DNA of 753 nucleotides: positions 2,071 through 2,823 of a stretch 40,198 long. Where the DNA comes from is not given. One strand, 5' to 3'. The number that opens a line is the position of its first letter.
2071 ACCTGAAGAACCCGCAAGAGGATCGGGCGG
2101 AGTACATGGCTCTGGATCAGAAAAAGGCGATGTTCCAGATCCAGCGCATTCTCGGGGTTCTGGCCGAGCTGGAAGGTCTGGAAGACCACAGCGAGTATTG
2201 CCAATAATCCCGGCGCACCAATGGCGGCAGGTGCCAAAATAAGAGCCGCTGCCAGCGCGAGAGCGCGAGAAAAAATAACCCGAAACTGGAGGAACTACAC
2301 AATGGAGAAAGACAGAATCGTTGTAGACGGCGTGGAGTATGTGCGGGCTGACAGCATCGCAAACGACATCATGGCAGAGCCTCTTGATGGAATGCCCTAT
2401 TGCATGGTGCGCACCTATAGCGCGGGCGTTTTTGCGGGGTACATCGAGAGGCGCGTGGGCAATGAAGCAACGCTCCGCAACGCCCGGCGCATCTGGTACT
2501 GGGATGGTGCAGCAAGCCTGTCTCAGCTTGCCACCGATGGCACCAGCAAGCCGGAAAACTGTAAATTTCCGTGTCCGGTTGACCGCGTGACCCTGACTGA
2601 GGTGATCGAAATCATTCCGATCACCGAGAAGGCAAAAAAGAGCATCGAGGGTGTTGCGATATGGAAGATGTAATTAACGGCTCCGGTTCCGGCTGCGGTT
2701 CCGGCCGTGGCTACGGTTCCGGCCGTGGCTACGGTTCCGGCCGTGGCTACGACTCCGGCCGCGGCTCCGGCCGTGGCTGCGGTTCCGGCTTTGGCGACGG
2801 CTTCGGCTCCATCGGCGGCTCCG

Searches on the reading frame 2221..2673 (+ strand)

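Call 52: search_protein_families(library=pfam, proteins=[window:2221-2673:+], max_evalue=0.001)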
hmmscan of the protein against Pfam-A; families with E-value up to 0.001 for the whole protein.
window:2221-2673:+ (150 aa): 1 family
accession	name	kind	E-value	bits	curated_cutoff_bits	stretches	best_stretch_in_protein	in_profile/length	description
PF22253.2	DUF6948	-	2.1e-32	111.5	27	1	59-142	2-85/85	Domain of unknown function (DUF6948)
